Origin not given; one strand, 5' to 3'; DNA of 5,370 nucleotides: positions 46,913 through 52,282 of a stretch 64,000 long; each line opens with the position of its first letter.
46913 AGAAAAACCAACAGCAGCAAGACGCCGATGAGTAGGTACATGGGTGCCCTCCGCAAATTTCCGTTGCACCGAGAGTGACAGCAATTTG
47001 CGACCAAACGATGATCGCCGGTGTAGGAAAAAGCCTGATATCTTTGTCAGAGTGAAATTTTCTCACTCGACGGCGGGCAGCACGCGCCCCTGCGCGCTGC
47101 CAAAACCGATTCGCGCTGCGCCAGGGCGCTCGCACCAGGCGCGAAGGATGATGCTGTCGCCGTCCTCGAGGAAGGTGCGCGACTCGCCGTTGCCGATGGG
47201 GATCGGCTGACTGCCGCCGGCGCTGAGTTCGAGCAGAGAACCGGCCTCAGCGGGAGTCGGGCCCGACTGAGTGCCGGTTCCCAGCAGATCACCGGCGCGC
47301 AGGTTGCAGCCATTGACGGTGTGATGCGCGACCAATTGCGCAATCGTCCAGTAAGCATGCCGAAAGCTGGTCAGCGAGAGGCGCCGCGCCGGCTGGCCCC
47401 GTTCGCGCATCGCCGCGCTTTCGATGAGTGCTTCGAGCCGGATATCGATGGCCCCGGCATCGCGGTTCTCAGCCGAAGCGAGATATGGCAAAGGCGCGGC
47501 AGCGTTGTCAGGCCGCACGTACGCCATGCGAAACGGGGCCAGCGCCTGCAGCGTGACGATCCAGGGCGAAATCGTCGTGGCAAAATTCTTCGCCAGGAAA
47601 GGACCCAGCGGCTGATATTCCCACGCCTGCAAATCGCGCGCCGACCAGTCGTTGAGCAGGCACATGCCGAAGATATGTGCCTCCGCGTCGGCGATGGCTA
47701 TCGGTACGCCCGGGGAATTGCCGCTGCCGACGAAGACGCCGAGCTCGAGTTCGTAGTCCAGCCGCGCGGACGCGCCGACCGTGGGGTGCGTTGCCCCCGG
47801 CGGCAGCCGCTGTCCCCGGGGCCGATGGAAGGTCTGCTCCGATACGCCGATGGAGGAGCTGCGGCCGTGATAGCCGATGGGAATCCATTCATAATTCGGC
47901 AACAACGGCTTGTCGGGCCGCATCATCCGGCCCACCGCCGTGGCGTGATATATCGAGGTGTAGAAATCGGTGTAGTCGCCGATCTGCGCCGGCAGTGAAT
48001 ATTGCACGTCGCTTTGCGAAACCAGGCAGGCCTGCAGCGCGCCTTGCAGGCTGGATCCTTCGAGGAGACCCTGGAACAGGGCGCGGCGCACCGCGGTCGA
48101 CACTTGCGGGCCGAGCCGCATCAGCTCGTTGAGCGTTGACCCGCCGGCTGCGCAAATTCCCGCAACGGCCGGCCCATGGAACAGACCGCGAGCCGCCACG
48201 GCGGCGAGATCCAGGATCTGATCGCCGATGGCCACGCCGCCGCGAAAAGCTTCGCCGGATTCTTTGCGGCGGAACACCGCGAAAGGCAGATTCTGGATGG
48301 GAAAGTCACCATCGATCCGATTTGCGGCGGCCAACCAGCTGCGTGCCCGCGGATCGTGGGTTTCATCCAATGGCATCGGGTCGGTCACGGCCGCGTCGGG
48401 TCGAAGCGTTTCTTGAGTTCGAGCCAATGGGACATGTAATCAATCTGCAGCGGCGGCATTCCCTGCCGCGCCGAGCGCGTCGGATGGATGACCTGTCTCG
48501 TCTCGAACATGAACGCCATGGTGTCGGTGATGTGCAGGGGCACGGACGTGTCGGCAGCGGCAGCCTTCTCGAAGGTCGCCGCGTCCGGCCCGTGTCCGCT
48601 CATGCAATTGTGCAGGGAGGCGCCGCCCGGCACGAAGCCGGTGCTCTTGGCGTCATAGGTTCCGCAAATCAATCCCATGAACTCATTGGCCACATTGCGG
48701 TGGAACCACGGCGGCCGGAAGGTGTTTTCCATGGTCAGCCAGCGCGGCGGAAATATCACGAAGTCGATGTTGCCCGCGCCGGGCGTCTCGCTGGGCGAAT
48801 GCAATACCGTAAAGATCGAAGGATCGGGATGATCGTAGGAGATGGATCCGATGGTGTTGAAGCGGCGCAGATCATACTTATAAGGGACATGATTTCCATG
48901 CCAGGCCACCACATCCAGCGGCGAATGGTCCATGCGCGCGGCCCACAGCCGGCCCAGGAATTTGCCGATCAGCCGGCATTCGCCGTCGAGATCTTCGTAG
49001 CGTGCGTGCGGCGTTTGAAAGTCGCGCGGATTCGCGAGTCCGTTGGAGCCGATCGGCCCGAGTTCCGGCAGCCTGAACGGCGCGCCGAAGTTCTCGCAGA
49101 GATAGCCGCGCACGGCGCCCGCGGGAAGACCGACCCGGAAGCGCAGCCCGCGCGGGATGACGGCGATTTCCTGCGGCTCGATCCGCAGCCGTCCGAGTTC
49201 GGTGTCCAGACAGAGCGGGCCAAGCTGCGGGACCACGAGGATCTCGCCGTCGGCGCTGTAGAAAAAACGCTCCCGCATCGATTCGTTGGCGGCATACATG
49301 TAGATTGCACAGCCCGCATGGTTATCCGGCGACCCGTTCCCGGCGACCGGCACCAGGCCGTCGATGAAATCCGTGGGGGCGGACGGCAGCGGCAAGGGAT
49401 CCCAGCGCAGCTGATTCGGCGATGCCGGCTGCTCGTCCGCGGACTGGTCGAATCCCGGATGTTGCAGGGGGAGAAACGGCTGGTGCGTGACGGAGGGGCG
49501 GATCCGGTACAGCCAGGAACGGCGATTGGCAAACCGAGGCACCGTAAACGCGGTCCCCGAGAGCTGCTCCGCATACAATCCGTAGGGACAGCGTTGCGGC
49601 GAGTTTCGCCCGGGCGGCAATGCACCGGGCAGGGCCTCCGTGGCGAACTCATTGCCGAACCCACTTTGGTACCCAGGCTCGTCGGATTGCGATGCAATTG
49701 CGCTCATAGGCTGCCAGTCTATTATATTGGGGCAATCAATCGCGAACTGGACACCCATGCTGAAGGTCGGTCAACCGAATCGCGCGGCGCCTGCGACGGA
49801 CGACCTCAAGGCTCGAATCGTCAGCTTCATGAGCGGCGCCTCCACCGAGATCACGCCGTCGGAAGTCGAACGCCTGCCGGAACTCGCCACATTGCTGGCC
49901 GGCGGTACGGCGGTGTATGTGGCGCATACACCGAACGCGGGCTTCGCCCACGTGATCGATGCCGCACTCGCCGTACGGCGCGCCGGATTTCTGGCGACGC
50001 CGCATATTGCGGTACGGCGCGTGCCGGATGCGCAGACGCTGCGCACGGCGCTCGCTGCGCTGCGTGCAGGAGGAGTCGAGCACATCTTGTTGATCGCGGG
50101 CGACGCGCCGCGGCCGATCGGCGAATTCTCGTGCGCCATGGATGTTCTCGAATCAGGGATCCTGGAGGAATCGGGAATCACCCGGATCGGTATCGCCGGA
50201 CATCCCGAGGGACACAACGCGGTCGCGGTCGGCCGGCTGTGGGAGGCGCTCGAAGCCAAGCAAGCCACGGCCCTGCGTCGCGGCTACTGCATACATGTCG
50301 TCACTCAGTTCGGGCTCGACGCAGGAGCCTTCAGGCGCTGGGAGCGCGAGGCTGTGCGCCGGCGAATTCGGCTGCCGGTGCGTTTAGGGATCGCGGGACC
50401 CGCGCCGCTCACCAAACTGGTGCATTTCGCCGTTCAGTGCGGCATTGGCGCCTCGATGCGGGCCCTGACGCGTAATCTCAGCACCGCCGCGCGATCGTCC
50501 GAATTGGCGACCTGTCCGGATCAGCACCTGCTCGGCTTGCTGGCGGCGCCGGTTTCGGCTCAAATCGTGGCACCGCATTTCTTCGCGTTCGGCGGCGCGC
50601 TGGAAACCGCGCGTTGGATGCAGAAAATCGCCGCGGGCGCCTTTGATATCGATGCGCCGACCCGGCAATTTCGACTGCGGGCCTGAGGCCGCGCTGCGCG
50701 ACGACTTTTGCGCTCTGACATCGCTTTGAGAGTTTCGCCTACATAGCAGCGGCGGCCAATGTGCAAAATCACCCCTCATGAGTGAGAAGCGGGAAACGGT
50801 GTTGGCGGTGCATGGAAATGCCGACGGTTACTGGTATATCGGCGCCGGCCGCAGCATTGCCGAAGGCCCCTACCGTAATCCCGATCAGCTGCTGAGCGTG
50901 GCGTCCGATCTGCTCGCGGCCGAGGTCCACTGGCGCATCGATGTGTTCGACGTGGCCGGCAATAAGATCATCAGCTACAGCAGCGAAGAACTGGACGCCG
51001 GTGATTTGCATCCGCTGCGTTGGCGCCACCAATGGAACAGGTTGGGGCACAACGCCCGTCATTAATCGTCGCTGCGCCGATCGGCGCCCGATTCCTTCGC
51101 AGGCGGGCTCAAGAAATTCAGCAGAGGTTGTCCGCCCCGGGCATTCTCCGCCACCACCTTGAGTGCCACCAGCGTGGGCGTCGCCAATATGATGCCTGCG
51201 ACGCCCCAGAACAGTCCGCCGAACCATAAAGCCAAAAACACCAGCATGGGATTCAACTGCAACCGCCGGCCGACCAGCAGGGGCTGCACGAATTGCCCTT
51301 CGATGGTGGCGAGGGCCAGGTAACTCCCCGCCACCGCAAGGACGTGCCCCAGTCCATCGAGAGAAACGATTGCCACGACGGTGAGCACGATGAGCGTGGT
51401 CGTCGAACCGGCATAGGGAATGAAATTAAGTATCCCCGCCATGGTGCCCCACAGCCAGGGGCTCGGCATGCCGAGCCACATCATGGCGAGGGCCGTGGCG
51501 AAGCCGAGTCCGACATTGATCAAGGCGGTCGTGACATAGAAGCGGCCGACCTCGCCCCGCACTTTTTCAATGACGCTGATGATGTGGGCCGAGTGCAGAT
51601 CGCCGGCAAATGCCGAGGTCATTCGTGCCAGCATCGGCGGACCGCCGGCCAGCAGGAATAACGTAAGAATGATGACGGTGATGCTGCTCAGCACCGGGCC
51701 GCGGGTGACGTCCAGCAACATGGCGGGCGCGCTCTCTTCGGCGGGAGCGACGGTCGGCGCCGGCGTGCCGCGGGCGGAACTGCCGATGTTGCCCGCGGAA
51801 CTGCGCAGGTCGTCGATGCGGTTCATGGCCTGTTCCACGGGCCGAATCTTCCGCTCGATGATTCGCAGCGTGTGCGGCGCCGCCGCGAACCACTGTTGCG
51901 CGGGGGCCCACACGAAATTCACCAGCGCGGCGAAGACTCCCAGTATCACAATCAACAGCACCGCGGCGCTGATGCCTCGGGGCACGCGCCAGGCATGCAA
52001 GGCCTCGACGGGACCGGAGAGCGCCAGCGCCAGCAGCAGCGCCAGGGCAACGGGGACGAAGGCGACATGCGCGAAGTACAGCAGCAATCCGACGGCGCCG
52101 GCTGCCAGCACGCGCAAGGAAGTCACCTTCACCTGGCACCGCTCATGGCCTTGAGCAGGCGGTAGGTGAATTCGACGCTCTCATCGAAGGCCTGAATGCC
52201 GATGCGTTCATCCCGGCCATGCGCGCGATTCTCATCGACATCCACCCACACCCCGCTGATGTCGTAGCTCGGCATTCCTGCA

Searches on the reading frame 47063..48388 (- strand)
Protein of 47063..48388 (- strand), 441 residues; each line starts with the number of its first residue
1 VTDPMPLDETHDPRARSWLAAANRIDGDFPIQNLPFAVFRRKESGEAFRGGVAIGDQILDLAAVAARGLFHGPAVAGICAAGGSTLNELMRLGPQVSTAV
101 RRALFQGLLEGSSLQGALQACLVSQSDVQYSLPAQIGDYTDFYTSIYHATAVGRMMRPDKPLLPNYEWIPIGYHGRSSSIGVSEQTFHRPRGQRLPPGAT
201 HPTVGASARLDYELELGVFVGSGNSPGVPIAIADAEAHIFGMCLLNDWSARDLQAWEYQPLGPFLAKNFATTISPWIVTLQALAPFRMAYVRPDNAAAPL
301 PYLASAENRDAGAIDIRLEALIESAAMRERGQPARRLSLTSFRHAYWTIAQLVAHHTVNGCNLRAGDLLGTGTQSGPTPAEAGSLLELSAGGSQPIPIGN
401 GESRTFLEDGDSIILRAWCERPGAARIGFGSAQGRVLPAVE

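Call 50: find_encoding_contigs(protein=window:47063-48388:-, flank=4000, max_places=6)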
Protein window:47063-48388:- (441 aa): no gene with exactly this product is on record in the collection.

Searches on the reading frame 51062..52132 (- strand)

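Call 34: search_protein_families(library=pfam, proteins=[window:51062-52132:-], max_evalue=0.01)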
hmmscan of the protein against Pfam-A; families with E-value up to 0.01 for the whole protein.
window:51062-52132:- (356 aa): 1 family
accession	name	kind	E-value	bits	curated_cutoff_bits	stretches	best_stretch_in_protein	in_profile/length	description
PF01594.21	AI-2E_transport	-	1.1e-43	150.1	34.3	1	8-330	4-325/327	AI-2E family transporter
